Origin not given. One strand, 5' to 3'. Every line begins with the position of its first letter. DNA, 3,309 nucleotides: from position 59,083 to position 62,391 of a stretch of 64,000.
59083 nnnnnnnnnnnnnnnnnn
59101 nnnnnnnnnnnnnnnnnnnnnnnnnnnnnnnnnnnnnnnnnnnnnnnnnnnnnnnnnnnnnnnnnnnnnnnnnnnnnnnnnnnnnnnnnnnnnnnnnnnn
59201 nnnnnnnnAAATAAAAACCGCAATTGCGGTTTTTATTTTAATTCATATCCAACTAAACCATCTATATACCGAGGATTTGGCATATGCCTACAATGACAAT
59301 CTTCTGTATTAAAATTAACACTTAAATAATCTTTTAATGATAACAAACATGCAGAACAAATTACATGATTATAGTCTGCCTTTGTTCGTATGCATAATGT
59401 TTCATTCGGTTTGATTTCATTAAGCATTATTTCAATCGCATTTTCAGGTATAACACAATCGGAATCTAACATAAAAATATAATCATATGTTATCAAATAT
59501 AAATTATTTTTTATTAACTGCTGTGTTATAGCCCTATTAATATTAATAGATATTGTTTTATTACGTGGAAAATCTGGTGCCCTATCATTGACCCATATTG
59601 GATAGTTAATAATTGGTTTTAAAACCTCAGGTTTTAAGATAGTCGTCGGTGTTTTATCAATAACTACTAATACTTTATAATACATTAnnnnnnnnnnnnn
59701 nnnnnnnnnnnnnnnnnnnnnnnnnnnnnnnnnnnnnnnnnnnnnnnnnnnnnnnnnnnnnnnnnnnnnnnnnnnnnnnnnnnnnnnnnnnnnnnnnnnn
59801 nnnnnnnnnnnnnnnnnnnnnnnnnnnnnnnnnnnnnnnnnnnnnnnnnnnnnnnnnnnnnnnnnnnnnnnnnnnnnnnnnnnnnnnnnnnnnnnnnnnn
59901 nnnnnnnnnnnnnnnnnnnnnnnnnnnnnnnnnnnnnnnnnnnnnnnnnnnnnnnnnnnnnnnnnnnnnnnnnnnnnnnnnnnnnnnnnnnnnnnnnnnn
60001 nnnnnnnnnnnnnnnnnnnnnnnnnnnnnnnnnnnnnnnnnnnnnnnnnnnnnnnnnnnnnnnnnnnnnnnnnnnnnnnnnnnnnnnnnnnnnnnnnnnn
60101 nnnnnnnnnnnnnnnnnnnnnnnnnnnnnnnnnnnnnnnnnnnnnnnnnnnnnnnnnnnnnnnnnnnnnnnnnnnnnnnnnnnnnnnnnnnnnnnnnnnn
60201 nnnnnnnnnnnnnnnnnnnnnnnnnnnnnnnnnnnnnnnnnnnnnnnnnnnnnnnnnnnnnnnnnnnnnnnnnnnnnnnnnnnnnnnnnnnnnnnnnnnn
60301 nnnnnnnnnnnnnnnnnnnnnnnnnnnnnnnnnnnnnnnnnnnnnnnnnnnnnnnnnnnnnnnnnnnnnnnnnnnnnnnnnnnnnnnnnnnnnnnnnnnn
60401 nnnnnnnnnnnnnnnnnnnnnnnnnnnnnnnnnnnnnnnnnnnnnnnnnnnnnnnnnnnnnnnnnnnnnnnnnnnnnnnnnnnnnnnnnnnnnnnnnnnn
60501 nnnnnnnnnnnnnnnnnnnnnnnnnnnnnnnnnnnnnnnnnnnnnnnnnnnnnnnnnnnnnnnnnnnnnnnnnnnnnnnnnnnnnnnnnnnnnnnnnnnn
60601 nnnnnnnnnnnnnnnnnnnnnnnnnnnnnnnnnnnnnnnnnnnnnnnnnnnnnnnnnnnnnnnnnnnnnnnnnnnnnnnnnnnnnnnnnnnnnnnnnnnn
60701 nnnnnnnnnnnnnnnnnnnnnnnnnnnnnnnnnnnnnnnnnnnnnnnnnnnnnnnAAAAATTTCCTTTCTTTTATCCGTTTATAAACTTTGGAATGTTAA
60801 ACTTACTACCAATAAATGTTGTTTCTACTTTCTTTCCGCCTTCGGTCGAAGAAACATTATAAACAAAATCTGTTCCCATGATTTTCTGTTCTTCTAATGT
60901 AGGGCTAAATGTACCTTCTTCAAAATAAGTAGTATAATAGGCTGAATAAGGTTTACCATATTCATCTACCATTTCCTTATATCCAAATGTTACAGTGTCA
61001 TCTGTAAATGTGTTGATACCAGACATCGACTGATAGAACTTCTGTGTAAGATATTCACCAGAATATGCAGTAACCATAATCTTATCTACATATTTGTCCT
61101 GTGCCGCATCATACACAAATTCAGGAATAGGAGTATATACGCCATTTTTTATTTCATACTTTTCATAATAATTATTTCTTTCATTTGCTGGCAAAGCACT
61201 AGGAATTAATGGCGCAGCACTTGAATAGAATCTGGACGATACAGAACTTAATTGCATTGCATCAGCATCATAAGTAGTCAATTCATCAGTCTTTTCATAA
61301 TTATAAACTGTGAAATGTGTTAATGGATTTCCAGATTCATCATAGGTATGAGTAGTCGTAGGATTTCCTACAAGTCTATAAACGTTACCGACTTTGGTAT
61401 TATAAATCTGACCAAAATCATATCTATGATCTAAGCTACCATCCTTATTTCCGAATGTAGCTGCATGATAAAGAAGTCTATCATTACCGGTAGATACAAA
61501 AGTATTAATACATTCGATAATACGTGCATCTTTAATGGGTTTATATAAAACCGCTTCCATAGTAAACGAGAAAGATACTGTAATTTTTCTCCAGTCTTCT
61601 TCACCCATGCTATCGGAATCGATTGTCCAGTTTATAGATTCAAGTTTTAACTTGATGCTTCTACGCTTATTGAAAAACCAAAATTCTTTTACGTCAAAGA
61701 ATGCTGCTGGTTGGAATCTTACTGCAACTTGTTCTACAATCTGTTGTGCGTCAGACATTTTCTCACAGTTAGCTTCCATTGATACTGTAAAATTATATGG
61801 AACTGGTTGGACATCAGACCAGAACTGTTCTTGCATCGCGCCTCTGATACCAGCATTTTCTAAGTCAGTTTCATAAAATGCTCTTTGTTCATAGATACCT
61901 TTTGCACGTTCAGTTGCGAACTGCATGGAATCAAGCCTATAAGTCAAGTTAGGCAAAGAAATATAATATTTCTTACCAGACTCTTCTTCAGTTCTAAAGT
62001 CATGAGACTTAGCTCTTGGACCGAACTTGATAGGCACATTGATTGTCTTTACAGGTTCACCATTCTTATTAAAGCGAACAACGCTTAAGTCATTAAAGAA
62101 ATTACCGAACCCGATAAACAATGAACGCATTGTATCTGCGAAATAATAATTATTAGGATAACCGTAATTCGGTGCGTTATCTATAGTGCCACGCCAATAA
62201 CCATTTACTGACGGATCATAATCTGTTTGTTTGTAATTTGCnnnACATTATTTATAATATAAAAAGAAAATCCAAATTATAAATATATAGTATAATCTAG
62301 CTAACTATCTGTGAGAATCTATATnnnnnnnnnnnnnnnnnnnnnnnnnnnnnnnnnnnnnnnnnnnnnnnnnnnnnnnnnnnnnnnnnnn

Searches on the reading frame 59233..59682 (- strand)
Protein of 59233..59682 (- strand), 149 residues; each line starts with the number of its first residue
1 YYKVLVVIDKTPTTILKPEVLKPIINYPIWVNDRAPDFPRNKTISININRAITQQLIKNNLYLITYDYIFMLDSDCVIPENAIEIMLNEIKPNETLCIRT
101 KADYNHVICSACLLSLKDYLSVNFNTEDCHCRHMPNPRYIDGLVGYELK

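Call 65: search_protein_families(library=pfam, proteins=[window:59233-59682:-], max_evalue=0.001)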
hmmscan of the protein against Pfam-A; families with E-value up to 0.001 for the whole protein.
window:59233-59682:- (149 aa): 1 family
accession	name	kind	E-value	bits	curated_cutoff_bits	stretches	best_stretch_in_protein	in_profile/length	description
PF00535.33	Glycos_transf_2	-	0.00057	20.3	23.3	1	65-95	78-108/168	Glycosyl transferase family 2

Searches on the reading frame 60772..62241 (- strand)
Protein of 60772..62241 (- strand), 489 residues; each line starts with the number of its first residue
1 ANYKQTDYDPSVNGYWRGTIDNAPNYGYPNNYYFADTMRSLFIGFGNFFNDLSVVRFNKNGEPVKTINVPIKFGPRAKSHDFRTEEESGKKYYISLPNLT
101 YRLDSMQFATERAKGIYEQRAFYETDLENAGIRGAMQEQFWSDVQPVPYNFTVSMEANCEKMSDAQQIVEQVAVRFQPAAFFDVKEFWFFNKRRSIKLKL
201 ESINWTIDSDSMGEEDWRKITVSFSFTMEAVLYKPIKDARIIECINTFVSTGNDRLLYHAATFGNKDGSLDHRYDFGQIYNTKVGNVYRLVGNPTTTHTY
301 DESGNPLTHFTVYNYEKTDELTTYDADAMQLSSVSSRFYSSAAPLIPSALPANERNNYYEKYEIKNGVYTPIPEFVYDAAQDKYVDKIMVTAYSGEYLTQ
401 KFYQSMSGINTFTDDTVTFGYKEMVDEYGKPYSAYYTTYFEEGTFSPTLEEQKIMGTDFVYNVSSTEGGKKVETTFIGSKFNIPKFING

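Call 49: search_protein_families(library=phrogs, proteins=[window:60772-62241:-], max_evalue=0.0001)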
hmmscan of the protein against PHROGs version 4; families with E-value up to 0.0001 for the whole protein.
window:60772-62241:- (489 aa): 3 families
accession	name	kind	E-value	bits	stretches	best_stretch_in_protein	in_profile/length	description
phrog_227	-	tail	1.3e-33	117.5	1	31-255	4-220/278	tail sheath stabilizer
phrog_22065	-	tail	8e-14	52.4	1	33-251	4-216/456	tail sheath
phrog_11196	-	tail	1.9e-07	31.5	1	31-260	4-232/441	tail sheath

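Call 51: search_dna_similar(query=window:60772-62241:-, collection=phages, mode=protein, max_rows=10)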
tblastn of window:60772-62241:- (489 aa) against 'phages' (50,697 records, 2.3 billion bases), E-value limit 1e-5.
Records with a match: 527; places in all: 527; records where one place covers at least 80% of the query: 0.
Best place of each record, by identity: <60% 527.
By first word of the organism name: Synechococcus 372; Cyanophage 51; Prochlorococcus 24; Rhizobium 23; Campylobacter 17; Vibrio 11; Marine 5; Methylophilales 4; Agrobacterium 3; Pelagibacter 3; and 8 more.
By host as written in the record: - 189; Synechococcus 98; Synechococcus sp. 38; Synechococcus sp. WH7803 28; Synechococcus sp. WH8102 17; Synechococcus sp. WH 7803 15; Synechococcus sp. MW02 15; Synechococcus sp. WH8109 6; and 59 more.
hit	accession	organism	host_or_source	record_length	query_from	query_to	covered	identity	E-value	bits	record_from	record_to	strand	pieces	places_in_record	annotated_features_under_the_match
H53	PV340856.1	Synechococcus phage Sf-FS3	Synechococcus sp. WH8102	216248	34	284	51%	27.3%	4e-14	81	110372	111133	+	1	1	tail sheath stabilizer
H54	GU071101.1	Prochlorococcus phage P-HM1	Prochlorococcus sp. MED4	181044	38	305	55%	25.3%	1e-13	80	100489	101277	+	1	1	gp15: proximal tail sheath stabilization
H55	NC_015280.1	Prochlorococcus phage P-HM1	Prochlorococcus sp. MED4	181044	38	305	55%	25.3%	1e-13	80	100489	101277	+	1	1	gp15: tail sheath stabilizer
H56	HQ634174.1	Prochlorococcus phage MED4-213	Prochlorococcus MED4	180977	38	305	55%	25.0%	3e-14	82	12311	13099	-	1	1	tail sheath stabilizer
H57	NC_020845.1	Prochlorococcus phage MED4-213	Prochlorococcus MED4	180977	38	305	55%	25.0%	3e-14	82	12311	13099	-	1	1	tail sheath stabilizer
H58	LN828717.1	Synechococcus phage S-PM2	-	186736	34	275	49%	26.7%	5e-14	81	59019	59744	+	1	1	gp15: proximal tail sheath stabilization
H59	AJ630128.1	Synechococcus phage S-PM2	Synechococcus sp. SynWH7803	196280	34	275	49%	26.7%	5e-14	81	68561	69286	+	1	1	gp15: proximal tail sheath stabilization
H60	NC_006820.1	Synechococcus phage S-PM2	Synechococcus sp. SynWH7803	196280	34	275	49%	26.7%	5e-14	81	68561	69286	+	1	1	gp15: tail sheath stabilizer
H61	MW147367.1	Synechococcus phage S-H9-2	Synechococcus sp. WH 8102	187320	34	271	49%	27.1%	5e-14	81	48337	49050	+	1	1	tail assembly protein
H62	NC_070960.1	Synechococcus phage S-H9-2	Synechococcus sp. WH 8102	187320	34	271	49%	27.1%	5e-14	81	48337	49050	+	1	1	tail sheath stabilizer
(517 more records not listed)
